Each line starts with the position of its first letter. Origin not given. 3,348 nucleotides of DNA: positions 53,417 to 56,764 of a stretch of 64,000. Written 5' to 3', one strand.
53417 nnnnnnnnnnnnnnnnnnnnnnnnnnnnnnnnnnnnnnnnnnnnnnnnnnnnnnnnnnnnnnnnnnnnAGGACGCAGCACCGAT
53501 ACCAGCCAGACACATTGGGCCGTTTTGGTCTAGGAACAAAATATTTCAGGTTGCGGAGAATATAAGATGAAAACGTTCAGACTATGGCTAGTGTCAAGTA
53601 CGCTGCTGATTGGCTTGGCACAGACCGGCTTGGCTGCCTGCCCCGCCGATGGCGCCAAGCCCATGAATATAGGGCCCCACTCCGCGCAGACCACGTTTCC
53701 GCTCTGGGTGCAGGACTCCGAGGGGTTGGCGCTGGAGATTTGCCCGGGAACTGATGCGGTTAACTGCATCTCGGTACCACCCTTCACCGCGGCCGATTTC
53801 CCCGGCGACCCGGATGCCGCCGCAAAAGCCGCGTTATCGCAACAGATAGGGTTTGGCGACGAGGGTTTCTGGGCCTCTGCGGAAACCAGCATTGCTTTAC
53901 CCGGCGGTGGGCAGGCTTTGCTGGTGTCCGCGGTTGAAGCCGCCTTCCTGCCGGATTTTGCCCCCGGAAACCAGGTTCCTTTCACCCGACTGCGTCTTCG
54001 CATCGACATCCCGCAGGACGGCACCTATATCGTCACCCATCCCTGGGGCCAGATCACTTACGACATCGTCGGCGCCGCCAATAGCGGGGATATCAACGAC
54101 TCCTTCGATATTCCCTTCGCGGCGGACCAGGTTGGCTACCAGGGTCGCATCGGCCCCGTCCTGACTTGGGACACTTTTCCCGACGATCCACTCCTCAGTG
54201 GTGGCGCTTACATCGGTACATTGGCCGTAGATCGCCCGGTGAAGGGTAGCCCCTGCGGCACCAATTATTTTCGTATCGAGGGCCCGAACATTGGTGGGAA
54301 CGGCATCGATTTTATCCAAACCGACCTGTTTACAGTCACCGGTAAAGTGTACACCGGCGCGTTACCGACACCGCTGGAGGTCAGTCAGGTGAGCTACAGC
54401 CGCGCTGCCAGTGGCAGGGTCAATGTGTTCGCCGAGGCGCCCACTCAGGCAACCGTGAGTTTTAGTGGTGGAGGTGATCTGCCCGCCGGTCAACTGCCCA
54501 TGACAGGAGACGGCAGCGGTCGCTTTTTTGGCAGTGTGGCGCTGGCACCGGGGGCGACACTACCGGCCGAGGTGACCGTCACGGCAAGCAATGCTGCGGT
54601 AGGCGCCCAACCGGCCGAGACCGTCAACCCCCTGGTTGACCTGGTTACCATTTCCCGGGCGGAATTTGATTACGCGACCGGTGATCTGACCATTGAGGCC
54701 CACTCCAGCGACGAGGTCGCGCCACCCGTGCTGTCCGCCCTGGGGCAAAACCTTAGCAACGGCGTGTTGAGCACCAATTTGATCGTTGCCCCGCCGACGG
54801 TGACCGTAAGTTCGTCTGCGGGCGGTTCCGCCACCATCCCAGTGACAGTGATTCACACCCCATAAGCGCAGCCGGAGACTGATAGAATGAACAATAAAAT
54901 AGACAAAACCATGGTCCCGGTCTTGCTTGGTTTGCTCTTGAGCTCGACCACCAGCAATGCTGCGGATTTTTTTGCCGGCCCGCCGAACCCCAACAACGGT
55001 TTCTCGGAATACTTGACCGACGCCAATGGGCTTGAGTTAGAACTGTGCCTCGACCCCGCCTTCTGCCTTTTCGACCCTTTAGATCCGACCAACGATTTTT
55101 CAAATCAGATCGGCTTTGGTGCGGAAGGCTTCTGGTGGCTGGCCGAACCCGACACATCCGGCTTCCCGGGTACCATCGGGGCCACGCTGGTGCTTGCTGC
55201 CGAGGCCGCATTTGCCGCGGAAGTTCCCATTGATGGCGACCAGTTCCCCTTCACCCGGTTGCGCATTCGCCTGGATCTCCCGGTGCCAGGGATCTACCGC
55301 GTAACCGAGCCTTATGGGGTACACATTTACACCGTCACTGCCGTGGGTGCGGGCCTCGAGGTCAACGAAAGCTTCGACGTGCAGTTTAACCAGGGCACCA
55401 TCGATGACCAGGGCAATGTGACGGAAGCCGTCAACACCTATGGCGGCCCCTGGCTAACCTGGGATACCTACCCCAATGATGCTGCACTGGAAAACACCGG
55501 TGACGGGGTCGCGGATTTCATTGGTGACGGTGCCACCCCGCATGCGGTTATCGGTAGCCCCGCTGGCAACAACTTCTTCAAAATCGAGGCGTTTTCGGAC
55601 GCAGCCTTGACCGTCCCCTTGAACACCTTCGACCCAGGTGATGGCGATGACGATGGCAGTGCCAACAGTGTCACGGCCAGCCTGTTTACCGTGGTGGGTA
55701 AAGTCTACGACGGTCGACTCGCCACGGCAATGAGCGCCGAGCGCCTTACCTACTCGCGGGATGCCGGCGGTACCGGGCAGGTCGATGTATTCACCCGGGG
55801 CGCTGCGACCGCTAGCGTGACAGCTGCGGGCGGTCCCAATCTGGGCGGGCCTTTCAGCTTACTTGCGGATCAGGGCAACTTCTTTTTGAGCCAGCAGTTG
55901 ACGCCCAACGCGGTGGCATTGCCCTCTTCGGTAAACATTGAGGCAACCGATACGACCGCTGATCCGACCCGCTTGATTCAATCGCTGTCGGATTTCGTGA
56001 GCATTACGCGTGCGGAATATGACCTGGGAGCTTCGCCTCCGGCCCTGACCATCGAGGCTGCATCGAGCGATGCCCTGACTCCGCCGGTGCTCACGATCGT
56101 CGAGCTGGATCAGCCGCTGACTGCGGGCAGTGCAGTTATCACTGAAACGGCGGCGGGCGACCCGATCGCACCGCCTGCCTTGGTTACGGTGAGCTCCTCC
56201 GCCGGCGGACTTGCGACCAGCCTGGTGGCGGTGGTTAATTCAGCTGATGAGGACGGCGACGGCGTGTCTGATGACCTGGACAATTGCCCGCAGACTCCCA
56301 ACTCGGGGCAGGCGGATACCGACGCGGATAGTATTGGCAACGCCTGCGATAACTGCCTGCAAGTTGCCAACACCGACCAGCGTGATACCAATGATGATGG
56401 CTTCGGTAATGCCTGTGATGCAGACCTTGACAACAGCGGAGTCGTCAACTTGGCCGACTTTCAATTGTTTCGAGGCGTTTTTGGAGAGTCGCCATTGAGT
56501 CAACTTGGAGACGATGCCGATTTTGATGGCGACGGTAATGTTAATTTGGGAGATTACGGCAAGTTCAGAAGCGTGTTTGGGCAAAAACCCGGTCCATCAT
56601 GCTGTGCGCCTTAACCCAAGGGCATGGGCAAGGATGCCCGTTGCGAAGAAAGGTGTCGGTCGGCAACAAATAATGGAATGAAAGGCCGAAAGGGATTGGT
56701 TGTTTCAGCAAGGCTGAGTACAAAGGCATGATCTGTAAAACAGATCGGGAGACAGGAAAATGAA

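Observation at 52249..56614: Three tandem paralogs of an unrecognised secreted family sit directly after a MauG-like di-haem enzyme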

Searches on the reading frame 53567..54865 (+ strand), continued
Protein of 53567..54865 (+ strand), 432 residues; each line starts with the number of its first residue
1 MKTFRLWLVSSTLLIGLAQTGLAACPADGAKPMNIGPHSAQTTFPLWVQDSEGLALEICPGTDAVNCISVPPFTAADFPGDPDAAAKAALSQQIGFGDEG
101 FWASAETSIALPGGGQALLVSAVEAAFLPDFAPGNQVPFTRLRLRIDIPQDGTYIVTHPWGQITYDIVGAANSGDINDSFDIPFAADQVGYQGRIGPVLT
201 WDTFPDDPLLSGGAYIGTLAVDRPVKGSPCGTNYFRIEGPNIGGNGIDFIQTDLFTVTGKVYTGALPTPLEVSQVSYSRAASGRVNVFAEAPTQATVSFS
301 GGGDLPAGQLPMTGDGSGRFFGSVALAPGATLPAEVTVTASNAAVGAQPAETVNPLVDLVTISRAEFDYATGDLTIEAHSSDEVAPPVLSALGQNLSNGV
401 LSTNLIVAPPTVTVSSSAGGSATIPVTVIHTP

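Call 36: find_encoding_contigs(protein=P0063, flank=10000, max_places=1)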
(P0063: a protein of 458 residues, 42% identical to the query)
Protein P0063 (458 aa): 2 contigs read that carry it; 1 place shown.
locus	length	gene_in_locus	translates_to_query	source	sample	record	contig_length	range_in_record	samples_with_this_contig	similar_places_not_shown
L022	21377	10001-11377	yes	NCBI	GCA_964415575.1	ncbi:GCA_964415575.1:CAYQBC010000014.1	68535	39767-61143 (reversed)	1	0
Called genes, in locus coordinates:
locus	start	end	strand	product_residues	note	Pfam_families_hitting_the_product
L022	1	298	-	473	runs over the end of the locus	PF01225:Mur_ligase, PF08245:Mur_ligase_M, PF02875:Mur_ligase_C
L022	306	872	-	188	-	-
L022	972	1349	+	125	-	PF04379:DUF525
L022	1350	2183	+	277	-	PF00149:Metallophos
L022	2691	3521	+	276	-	PF00486:Trans_reg_C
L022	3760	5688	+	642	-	-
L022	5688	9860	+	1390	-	-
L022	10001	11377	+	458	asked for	-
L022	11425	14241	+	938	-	PF17803:Cadherin_4, PF17892:Cadherin_5, PF17963:Big_9, PF17803:Cadherin_4, PF17892:Cadherin_5, PF17963:Big_9, PF17803:Cadherin_4, PF17892:Cadherin_5, +5 more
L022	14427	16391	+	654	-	PF21783:YNCE (faint), PF23414:Beta-prop_EML_2 (faint), PF02239:Cytochrom_D1, PF10282:Lactonase (weak), PF25174:Beta-prop_THOC3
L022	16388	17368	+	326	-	PF13623:SurA_N_2, PF13624:SurA_N_3, PF13145:Rotamase_2, PF13616:Rotamase_3, PF00639:Rotamase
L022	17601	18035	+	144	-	PF00011:HSP20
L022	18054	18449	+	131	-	PF00011:HSP20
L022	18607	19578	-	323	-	PF01435:Peptidase_M48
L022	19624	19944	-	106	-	PF13411:MerR_1 (weak), PF13591:MerR_2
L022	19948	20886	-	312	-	PF00226:DnaJ, PF01556:DnaJ_C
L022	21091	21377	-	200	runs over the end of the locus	-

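Call 43: search_protein_families(library=ncbifam, proteins=[L021:977-3901:+, L021:3846-4565:+, L021:4562-7642:+, L022:3760-5688:+, L022:5688-9860:+, L004:3-3212:+, L004:8397-9908:+, L021:11563-13170:+], max_evalue=0.01)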
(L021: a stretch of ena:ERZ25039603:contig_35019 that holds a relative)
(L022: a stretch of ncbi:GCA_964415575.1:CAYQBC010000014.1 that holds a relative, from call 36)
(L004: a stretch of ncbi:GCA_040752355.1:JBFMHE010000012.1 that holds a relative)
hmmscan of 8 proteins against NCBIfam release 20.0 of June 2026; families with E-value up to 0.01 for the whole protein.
L021:977-3901:+ (974 aa): 2 families
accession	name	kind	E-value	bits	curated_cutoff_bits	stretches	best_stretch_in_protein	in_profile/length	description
NF041487.1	copper_ox_MnxG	equivalog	0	1194.5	3100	1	41-944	1-857/1894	manganese-oxidizing multicopper oxidase MnxG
TIGR01428.1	HAD_type_II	equivalog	0.0076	16.3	125.4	0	875-929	109-163/197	haloacid dehalogenase type II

L021:3846-4565:+ (239 aa): 1 family
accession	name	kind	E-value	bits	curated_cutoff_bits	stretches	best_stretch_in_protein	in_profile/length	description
NF041487.1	copper_ox_MnxG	equivalog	2.6e-43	147.4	3100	1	1-69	870-938/1894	manganese-oxidizing multicopper oxidase MnxG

L021:4562-7642:+ (1026 aa): 3 families
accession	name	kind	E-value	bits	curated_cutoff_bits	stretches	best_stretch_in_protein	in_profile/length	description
NF041487.1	copper_ox_MnxG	equivalog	1.2e-227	758.5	3100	1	4-919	1068-1894/1894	manganese-oxidizing multicopper oxidase MnxG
NF047638.1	throspo3_MtsC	equivalog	2e-09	36.8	350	1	922-1005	124-204/428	cell-cell cohesion MYXO-CTERM protein MtsC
NF045500.1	Omp28_seleno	equivalog_domain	0.00099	18.6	200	1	921-967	272-309/377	Omp28-related selenoprotein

L022:3760-5688:+ (642 aa): 1 family
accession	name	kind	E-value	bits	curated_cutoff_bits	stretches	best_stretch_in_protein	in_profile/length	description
NF041487.1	copper_ox_MnxG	equivalog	5.6e-212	706.6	3100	1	45-593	1-535/1894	manganese-oxidizing multicopper oxidase MnxG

L022:5688-9860:+ (1390 aa): 1 family
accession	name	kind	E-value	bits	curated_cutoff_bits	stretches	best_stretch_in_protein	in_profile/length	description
NF041487.1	copper_ox_MnxG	equivalog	0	1165.3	3100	2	407-1390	964-1894/1894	manganese-oxidizing multicopper oxidase MnxG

L004:3-3212:+ (1069 aa): 1 family
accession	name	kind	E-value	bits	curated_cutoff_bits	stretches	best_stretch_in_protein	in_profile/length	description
NF041487.1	copper_ox_MnxG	equivalog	2e-292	973.3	3100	3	106-635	821-1383/1894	manganese-oxidizing multicopper oxidase MnxG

L004:8397-9908:+ (503 aa): 1 family
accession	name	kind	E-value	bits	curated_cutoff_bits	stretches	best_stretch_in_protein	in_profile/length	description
NF038133.1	choice_anch_L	domain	8.3e-56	188.9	27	1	39-257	2-215/219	choice-of-anchor L domain-containing protein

L021:11563-13170:+ (535 aa): 12 families
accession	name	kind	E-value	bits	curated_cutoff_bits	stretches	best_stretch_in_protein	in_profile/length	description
TIGR03866.1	PQQ_ABC_repeats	subfamily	3.8e-37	128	287.3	3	174-306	5-133/310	PQQ-dependent catabolism-associated beta-propeller protein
TIGR02276.1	beta_rpt_yvtn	repeat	1.2e-28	98.8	27.85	3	268-306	4-42/42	beta-propeller repeat protein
NF052460.1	L-NosZ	equivalog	3.8e-22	78.5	700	2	178-358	97-276/480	clade III lactonase-type nitrous-oxide reductase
NF052340.1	hydrazine_beta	equivalog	9.8e-20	70.9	560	2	211-339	34-160/372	hydrazine synthase subunit beta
NF052280.1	7_blade_YncE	equivalog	7.2e-19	67.8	400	2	234-315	236-316/338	7-bladed beta-propeller protein YncE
NF052342.1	hydrazine_BC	exception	1.2e-12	46.8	1250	1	211-315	40-140/690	hydrazine synthase subunit beta-gamma fusion subunit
NF048007.1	MmpL3Stblzr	equivalog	9.4e-11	41.5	600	1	144-318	114-288/366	MmpL3/TtfA transport complex stabilizer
NF033206.1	ScyE_fam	subfamily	5.1e-07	29.5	80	1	212-383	10-170/333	ScyD/ScyE family protein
NF038015.2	AztD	exception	1.7e-06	27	400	1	279-388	236-352/356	zinc metallochaperone AztD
TIGR03907.1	QH_beta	equivalog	3.6e-06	26.3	223.2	0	353-411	3-64/338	quinohemoprotein amine dehydrogenase subunit beta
NF038117.1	choice_anch_I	subfamily_domain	1.1e-05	24.5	300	0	188-244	73-136/458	choice-of-anchor I family protein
NF053768.1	CIS12_fam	equivalog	0.0081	14.9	860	0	249-332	79-161/715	CIS12 family contractile injection system protein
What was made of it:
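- On NCBIfam choice-of-anchor domains: The neighbour of the Nitrospirota homolog matches choice_anch_L at 188.9 bits (call 43).
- The MnxG identity is confirmed by NCBIfam NF041487 (call 43).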

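Call 44: search_protein_families(library=pfam, proteins=[L021:977-3901:+, L021:3846-4565:+, L021:4562-7642:+, L022:3760-5688:+, L022:5688-9860:+, L004:3-3212:+, L004:8397-9908:+], max_evalue=0.01)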
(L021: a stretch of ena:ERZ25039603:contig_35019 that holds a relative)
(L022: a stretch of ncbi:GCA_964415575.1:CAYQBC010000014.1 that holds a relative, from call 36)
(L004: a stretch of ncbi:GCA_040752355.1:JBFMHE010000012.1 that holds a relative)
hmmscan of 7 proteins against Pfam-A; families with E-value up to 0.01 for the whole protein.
L021:977-3901:+ (974 aa): 1 family
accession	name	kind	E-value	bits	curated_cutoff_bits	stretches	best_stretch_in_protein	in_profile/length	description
PF07732.21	Cu-oxidase_3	-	0.0019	18.7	21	0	144-206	33-93/119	Multicopper oxidase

L021:3846-4565:+ (239 aa): 0 families

L021:4562-7642:+ (1026 aa): 1 family
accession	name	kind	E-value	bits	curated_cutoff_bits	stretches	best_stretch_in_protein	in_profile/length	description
PF02412.23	TSP_3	-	4.8e-06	26.6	25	2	954-979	1-26/36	Thrombospondin type 3 repeat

L022:3760-5688:+ (642 aa): 0 families

L022:5688-9860:+ (1390 aa): 0 families

L004:3-3212:+ (1069 aa): 0 families

L004:8397-9908:+ (503 aa): 0 families

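Call 50: find_related_loci(query=A6, collection=metagenome_contigs, flank=10000)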
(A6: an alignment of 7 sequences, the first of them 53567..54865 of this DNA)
Query A6 (432 aa) in metagenome_contigs; peptide patterns used: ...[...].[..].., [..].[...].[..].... (x = any residue, [..] = any of these).
272 stretches matched a pattern; 65 encode a relative of the query (tblastn E <= 1e-3); 63 distinct loci.
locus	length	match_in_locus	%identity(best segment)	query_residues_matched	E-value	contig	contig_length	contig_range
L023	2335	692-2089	69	5-432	0e+0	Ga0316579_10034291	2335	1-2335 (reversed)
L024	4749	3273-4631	63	1-430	0e+0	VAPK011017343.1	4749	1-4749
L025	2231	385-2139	59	2-432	7e-170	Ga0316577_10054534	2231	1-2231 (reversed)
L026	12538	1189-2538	58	8-430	3e-152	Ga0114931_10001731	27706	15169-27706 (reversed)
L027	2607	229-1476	55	16-429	7e-137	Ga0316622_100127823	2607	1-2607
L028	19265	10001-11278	46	8-429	1e-99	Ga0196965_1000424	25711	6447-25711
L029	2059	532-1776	43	1-426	9e-104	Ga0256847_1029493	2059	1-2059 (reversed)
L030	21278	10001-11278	46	8-429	4e-97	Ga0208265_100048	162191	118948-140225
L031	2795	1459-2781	43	1-430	1e-95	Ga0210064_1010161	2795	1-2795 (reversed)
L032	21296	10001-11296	47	1-429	1e-98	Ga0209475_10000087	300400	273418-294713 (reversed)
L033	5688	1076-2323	44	23-431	1e-90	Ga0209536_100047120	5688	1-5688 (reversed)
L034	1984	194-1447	43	2-432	5e-94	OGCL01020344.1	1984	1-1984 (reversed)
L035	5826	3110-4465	42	1-430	2e-88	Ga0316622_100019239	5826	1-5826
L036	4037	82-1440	41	1-430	2e-88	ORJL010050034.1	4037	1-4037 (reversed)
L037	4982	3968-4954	51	16-343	3e-87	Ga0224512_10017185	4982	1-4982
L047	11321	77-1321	37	20-428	6e-53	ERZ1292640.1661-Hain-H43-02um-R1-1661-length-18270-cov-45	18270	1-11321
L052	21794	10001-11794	44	44-296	3e-49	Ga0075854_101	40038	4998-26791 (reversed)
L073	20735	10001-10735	39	35-290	8e-41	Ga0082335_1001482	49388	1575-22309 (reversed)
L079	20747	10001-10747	34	2-264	3e-31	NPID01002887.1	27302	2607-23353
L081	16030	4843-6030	37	37-426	4e-50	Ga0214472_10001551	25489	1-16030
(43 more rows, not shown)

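Call 66: search_protein_families(library=pfam, proteins=[L052:8567-11803:+, L073:9836-13939:+, L081:4741-9810:+, L079:9995-11698:+, L028:9977-12403:+], max_evalue=0.001)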
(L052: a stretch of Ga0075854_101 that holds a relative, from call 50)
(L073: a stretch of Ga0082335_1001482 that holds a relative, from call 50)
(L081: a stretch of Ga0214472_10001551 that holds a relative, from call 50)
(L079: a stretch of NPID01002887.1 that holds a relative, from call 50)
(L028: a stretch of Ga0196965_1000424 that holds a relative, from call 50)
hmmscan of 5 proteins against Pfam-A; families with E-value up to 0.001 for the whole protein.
L052:8567-11803:+ (1078 aa): 4 families
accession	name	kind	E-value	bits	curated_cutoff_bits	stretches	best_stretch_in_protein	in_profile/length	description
PF16403.11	Bact_surface_Ig-like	-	1.8e-54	182.1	27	3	875-947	1-71/71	Bacterial surface protein, Ig-like domain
PF02494.22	HYR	-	5.7e-13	49.5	21.7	2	793-859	5-74/81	HYR domain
PF00932.25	LTD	-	1.1e-09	39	34.3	1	316-410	4-107/109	Lamin Tail Domain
PF23237.1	HYR_4C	-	2.6e-07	31.1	27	0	727-783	18-73/73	HYR-like domain with 4 cysteines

L073:9836-13939:+ (1367 aa): 5 families
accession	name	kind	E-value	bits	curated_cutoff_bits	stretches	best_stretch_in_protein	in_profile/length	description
PF17963.7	Big_9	-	3.3e-40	137.3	23.6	3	457-545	2-89/89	Bacterial Ig domain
PF17892.7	Cadherin_5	-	1e-24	86.7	26.5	2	459-546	5-97/98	Cadherin-like domain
PF17803.7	Cadherin_4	-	1.5e-18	67.5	25.1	2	450-510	4-67/71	Bacterial cadherin-like domain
PF00041.27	fn3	-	6e-08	33.2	25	1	563-639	15-83/84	Fibronectin type III domain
PF24893.1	DUF7743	-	1.1e-06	28.8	27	0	1130-1160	15-45/120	Domain of unknown function (DUF7743)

L081:4741-9810:+ (1689 aa): 3 families
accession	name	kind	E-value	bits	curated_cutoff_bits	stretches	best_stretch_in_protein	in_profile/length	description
PF18914.6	DUF5666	-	6.9e-38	129.2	27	5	1342-1398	2-59/60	Domain of unknown function (DUF5666)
PF07452.17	CHRD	-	1.8e-28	100.2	24.1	1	1002-1115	3-117/117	CHRD domain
PF13715.12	CarbopepD_reg_2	-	6.1e-06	26.6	32.2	1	1142-1204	12-72/88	CarboxypepD_reg-like domain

L079:9995-11698:+ (567 aa): 4 families
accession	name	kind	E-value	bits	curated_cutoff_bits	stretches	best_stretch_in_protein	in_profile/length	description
PF07452.17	CHRD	-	2.8e-26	93.1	24.1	1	394-516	2-117/117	CHRD domain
PF17963.7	Big_9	-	5.9e-12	46.8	23.6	1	254-350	1-87/89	Bacterial Ig domain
PF17892.7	Cadherin_5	-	4.8e-05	23.5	26.5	1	259-353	7-97/98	Cadherin-like domain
PF17803.7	Cadherin_4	-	0.00011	23.1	25.1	0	252-312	9-69/71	Bacterial cadherin-like domain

L028:9977-12403:+ (808 aa): 3 families
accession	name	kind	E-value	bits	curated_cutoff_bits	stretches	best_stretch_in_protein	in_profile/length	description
PF17963.7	Big_9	-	3.7e-67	223.7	23.6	3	533-620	1-89/89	Bacterial Ig domain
PF17892.7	Cadherin_5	-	3.8e-52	174.6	26.5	3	533-622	2-98/98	Cadherin-like domain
PF17803.7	Cadherin_4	-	1.5e-50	170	25.1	3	523-590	1-71/71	Bacterial cadherin-like domain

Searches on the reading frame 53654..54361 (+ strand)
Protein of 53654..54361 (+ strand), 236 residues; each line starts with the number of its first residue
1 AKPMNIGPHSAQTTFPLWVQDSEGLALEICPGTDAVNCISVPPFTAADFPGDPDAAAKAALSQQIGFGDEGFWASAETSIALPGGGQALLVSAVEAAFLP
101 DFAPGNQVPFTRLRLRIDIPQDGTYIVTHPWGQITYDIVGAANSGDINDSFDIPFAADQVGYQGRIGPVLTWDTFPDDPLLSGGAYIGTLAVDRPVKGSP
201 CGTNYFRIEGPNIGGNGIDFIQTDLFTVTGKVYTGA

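Call 37: predict_structure(alignment_id=A3)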
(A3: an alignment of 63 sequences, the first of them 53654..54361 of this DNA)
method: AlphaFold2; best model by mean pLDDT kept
length: 236 residues; sequences in the alignment: 63
mean_pLDDT: 96.3   pTM: 0.91
mean pLDDT of the five models: 96.3, 96.3, 96.3, 96.1, 95.5
residues with pLDDT >= 90: 225; 70-90: 11; 50-70: 0; < 50: 0
segments of 3 or more residues with pLDDT < 50: none
pLDDT, mean of each block of 10 residues (from residue 1): 95 94 97 94 97 96 96 98 96 97 94 98 98 98 94 97 96 97 93 97 98 98 98 92
secondary structure, 60 per line:
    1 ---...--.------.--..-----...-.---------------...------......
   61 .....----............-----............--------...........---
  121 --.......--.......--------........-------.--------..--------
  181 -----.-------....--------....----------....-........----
elements in order: E4-6 E26-28 H55-65 E70-81 E87-98 E107-117 E123-129 E132-138 E147-154 E194-197 E206-209 E220-223 E225-232

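Call 41: fold_search(model_id=the predicted structure, library=pdb)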
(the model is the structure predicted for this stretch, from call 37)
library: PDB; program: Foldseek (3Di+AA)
matches with E <= 10: 79; with E <= 0.001: 0
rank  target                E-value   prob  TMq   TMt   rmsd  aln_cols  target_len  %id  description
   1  7oci_G                6.4e-01  0.04  0.14  0.09  18.5       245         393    8  Cryo-EM structure of yeast Ost6p containing oligosaccharyltransferase complex (released 2022-02-16)
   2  5irb_B                7.1e-01  0.03  0.13  0.11  26.5       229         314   10  Structural insight into host cell surface retention of a 1.5-MDa bacterial ice-binding adhesin (released 2017-07-19)
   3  7px8_A                1.1e+00  0.07  0.17  0.07  12.9       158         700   10  CryoEM structure of mammalian acylaminoacyl-peptidase (released 2022-05-25)
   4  9j6x_C                1.5e+00  0.11  0.17  0.07   6.7        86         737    7  Cryo-EM structure of the rice isoamylase ISA1-ISA2 heterocomplex (released 2025-05-28)
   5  2ich_A                1.6e+00  0.03  0.15  0.12  12.1       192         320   11  CRYSTAL STRUCTURE OF A PUTATIVE ATTH (NE1406) FROM NITROSOMONAS EUROPAEA AT 2.00 A RESOLUTION (released 2006-10-03)
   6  5irb_A                1.7e+00  0.02  0.13  0.11  26.6       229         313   10  Structural insight into host cell surface retention of a 1.5-MDa bacterial ice-binding adhesin (released 2017-07-19)
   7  5tv1                  1.7e+00  0.04  0.18  0.14  15.7       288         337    8  active arrestin-3 with inositol hexakisphosphate (released 2017-11-22)
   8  9ii2_A                2.8e+00  0.03  0.20  0.15  14.9       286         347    8  Cryo-EM Structure of the 2:2 Complex of mGlu3 and beta-arrestin1 (released 2025-03-05)
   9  2ich_B                2.8e+00  0.02  0.15  0.12  14.4       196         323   10  CRYSTAL STRUCTURE OF A PUTATIVE ATTH (NE1406) FROM NITROSOMONAS EUROPAEA AT 2.00 A RESOLUTION (released 2006-10-03)
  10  2bgo_MODEL_1_A        2.8e+00  0.02  0.07  0.12  15.9        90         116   13  Mannan Binding Module from Man5C (released 2005-03-09)
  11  7qun_A                3.1e+00  0.03  0.15  0.06  17.1       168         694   12  CryoEM structure of mammalian AAP in complex with Meropenem (released 2022-11-16)
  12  8bl3                  3.1e+00  0.02  0.11  0.16  15.8       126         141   12  De novo single-chain immunoglobulin dimer scIg12 (released 2023-10-04)
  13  6ncw_B                3.1e+00  0.02  0.13  0.08  16.0       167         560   10  Crystal structure of a GH2 beta-galacturonidase from Eisenbergiella tayi bound to glycerol (released 2019-02-20)
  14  4xcr_A                3.3e+00  0.04  0.17  0.26   9.5       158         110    9  Monomeric Human Cu,Zn Superoxide dismutase, loops IV and VII deleted, apo form, mutant I35A (released 2016-01-20)
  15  9gou_A                3.3e+00  0.03  0.16  0.07  17.5       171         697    9  Cryo-EM structure of acylaminoacyl-peptidase in complex with dichlorvos (released 2025-10-22)
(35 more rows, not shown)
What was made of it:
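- On MbnP / MopE-type copper-binding partner of a MauG-like enzyme: Foldseek of the head model gave best E 0.64 and TM<=0.2 (call 41).
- Tried and rejected: The head alone returned nothing significant (call 41).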

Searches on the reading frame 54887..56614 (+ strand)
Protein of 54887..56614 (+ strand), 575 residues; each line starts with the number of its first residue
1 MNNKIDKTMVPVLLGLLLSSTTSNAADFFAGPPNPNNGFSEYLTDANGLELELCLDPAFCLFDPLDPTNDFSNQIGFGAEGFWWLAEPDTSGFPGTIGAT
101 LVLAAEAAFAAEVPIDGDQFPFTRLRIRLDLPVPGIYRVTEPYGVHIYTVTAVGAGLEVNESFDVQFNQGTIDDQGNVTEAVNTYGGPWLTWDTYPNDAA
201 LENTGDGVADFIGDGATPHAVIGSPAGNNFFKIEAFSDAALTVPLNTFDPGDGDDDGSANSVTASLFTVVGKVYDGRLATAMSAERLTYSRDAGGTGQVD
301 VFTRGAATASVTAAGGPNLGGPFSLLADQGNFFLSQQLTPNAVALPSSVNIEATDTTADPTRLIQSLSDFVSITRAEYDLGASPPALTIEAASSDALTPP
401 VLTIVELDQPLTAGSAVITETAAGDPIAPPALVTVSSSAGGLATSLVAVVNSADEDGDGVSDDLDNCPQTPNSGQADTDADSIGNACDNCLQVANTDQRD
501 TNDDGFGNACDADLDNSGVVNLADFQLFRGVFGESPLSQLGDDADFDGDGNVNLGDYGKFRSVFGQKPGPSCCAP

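Call 3: search_protein_families(library=pfam, proteins=[window:54887-56614:+], max_evalue=0.01)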
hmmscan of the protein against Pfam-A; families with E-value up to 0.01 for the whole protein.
window:54887-56614:+ (575 aa): 2 families
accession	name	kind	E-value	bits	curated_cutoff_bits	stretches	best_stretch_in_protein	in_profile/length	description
PF02412.23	TSP_3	-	2.3e-08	34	25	2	453-475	14-36/36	Thrombospondin type 3 repeat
PF00404.24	Dockerin_1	-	0.007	17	22.9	1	513-556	3-48/57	Dockerin type I domain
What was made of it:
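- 54887..56614 (+): Paralog 3 (575 aa), anchored 'long' member. Signal peptide aa ~1-25, head aa ~26-283 (54962-55735), two Ig-like domains (55736-56236), TSP3/dockerin-like tag aa 451-575 (56237-56611). TSP_3 34 bits, Dockerin_1 17 bits, which is below its cutoff (call 3).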

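Call 4: search_protein_families(library=ncbifam, proteins=[window:54887-56614:+], max_evalue=0.01)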
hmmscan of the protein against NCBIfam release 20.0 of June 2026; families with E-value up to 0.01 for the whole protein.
window:54887-56614:+ (575 aa): 3 families
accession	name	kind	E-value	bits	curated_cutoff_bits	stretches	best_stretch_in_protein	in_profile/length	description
NF047638.1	throspo3_MtsC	equivalog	2.3e-21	76.2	350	1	452-556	64-172/428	cell-cell cohesion MYXO-CTERM protein MtsC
NF045500.1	Omp28_seleno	equivalog_domain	5.5e-09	35.9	200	1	452-490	272-310/377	Omp28-related selenoprotein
NF053612.1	anchor_PA1041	equivalog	0.00046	20.2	250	1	431-480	54-103/236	PA1041 family peptidoglycan-binding anchor lipoprotein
